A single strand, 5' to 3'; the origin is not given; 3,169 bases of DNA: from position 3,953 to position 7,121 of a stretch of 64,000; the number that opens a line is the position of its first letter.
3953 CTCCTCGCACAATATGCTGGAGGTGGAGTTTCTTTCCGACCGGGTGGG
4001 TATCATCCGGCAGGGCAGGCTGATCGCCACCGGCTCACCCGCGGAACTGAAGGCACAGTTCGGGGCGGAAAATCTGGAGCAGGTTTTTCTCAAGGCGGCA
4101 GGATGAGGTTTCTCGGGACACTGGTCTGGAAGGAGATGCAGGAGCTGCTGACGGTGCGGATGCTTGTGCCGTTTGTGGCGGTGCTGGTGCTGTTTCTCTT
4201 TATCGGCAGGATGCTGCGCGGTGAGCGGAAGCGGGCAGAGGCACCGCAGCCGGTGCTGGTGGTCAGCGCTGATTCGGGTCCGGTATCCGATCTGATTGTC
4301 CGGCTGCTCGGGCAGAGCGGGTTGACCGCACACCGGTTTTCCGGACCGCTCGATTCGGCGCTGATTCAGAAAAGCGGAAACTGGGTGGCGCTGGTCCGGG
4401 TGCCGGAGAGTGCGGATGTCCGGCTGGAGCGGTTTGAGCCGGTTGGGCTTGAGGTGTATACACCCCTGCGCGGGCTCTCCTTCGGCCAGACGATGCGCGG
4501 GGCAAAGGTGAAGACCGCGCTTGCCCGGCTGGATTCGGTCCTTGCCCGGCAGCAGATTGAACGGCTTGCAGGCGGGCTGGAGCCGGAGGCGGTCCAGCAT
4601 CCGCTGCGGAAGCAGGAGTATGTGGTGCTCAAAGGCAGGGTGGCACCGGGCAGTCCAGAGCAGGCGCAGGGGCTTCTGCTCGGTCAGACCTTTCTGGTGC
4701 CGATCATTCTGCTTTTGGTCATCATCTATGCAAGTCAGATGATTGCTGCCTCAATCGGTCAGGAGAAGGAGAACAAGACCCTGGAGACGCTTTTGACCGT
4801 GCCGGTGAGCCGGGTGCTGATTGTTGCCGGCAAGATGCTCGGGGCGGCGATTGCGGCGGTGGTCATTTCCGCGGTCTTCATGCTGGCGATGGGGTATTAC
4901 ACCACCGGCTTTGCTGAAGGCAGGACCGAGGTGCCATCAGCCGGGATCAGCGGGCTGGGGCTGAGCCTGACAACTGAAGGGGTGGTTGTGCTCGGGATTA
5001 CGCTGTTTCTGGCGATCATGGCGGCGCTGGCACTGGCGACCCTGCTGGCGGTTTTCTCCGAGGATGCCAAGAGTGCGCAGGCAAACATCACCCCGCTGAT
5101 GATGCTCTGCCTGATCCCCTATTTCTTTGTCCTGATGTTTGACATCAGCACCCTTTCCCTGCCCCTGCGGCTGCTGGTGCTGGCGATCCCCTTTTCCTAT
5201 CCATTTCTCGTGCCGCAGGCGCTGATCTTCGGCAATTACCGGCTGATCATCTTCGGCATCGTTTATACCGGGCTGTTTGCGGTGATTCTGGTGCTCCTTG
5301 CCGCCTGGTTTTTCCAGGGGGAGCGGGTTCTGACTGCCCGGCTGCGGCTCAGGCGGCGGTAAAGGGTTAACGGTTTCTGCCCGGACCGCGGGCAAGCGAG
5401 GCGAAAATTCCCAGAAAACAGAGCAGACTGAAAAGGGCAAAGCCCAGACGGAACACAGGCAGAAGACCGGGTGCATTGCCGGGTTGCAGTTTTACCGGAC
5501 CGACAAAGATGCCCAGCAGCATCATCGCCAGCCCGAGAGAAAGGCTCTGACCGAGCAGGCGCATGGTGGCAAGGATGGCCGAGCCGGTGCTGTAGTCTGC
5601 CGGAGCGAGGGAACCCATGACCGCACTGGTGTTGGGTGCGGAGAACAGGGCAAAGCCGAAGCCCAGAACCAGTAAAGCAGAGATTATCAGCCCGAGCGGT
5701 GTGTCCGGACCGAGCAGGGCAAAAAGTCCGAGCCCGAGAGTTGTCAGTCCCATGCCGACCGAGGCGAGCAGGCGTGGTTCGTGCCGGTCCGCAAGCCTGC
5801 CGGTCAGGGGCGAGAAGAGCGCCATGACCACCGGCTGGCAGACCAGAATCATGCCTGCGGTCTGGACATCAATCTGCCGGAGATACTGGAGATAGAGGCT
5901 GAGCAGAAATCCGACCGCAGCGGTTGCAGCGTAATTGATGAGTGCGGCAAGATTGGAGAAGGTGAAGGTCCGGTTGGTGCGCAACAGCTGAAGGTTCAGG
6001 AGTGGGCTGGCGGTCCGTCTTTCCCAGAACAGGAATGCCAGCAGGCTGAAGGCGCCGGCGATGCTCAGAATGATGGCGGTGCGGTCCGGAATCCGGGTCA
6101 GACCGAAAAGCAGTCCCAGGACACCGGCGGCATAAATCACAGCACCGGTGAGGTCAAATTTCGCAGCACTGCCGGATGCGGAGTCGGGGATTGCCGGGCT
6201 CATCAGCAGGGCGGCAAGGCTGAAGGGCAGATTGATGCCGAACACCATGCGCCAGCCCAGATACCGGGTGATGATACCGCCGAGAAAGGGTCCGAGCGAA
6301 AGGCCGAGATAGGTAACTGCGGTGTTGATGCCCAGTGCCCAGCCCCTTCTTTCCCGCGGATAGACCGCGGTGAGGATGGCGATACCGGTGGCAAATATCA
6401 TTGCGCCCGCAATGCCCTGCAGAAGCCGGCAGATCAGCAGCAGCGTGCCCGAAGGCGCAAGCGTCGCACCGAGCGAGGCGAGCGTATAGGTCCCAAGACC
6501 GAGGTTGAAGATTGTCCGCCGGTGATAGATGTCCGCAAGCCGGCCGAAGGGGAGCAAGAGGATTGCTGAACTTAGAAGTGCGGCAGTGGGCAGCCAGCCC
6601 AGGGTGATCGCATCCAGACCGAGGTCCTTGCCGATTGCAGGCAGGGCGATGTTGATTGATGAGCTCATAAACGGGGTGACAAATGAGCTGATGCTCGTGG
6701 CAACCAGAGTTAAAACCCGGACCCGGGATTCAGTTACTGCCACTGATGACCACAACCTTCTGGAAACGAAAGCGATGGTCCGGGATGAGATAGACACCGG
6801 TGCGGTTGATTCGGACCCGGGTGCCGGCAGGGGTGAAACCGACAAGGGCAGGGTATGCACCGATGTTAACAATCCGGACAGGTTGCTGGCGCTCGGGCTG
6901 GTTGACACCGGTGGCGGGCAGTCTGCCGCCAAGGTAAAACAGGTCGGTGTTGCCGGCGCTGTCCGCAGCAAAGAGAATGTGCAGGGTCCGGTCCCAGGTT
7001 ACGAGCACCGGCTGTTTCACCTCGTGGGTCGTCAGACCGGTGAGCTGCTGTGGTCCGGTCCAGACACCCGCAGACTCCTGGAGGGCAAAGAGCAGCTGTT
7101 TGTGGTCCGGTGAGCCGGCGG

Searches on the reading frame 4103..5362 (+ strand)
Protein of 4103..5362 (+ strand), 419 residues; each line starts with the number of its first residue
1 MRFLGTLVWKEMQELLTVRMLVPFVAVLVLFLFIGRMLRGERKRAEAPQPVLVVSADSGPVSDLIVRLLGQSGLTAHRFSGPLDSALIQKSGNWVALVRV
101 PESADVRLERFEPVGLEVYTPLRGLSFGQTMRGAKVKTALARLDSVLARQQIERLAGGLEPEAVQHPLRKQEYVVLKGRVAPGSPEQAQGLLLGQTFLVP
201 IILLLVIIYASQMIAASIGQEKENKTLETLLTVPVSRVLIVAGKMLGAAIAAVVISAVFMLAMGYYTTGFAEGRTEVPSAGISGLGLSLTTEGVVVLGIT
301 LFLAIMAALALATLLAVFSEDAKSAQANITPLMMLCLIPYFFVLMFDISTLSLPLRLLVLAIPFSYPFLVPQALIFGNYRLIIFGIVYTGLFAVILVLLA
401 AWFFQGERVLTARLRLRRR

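Call 30: find_related_loci(query=window:4103-5362:+, collection=genome_contigs, flank=10000)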
Query window:4103-5362:+ (419 aa) in genome_contigs; peptide patterns used: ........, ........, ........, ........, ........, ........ (x = any residue, [..] = any of these).
79 stretches matched a pattern; 32 encode a relative of the query (tblastn E <= 1e-3); 31 distinct loci.
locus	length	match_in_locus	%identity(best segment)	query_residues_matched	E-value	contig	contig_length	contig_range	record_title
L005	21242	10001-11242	94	1-412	0e+0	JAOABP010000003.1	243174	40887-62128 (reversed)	MAG: candidate division WOR-3 bacterium isolate SKW181 NODE_3_length_243174_cov_26.494831, whole genome shotgun sequence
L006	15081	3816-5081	61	1-419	4e-154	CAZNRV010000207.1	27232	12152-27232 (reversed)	MAG TPA_asm: uncultured bacterium isolate SRP231805_co4_162 genome assembly, contig: k141_162290, whole genome shotgun s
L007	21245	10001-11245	65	1-412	1e-150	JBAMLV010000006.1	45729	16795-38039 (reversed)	MAG: bacterium isolate MAG14 ExploCarb_3808S_S2_223_length_45729_cov_29, whole genome shotgun sequence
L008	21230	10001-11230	59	1-407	3e-142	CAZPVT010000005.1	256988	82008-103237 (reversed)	MAG TPA_asm: uncultured bacterium isolate SRP231805_co4_154 genome assembly, contig: k141_800, whole genome shotgun sequ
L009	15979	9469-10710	56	1-407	4e-133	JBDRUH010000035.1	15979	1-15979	MAG: candidate division WOR-3 bacterium isolate JZ-2_201705_bins_136 JZ-2_201705_bins_136_scaffold_35, whole genome shot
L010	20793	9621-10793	56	1-388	6e-132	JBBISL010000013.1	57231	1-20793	MAG: candidate division WOR-3 bacterium isolate SLF170214_bin_372 NODE_737_length_57231_cov_6.954386, whole genome shotg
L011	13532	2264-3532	47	1-419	7e-124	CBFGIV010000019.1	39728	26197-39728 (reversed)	MAG: candidate division WOR-3 bacterium isolate JZ-2_202302_bins_123.1 genome assembly, contig: NODE_19_length_39728_cov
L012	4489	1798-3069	48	1-419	3e-125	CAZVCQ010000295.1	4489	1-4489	MAG TPA_asm: uncultured bacterium isolate SRP178699_co1_229 genome assembly, contig: NODE_29311_length_4489_cov_6.506315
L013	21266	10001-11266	51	1-418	2e-119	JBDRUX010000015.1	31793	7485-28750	MAG: candidate division WOR-3 bacterium isolate SZTDM-2_201709_bins_204 SZTDM-2_201709_bins_204_scaffold_15, whole genom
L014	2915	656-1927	46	1-419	1e-123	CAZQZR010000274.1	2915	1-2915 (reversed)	MAG TPA_asm: uncultured bacterium isolate SRP178699_co1_414 genome assembly, contig: NODE_55892_length_2915_cov_19.20664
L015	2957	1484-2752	47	1-418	5e-123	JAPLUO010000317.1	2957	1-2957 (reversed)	MAG: candidate division WOR-3 bacterium isolate LacPavin_0920_WC90_MAG_62_12 LacPavin_0920_WC90_scaffold_1522250, whole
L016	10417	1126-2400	46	1-419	5e-118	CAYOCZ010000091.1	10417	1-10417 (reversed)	MAG TPA_asm: uncultured bacterium isolate binchicken_co332_72 genome assembly, contig: NODE_1713_length_10417_cov_9.8857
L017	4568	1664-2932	46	1-418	4e-116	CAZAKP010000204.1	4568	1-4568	MAG TPA_asm: uncultured bacterium isolate SRP098346_co1_22 genome assembly, contig: NODE_29147_length_4568_cov_17.321737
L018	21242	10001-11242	84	1-412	0e+0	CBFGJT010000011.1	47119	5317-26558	MAG: candidate division WOR-3 bacterium isolate QZM1.Bin.120.optimized.1 genome assembly, contig: NODE_11_length_47119_c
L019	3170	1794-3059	49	1-418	8e-110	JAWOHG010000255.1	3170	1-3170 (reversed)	MAG: bacterium isolate CWP4-2.bin.210 k191_516210, whole genome shotgun sequence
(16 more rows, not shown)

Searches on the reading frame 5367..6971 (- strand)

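Call 70: search_protein_families(library=pfam, proteins=[window:5367-6971:-], max_evalue=0.00001)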
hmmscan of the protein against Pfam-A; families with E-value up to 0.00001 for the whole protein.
window:5367-6971:- (534 aa): 1 family
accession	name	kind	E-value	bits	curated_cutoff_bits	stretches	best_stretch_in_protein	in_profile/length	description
PF07690.21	MFS_1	-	1.2e-47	163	33.4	2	93-316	2-224/347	Major Facilitator Superfamily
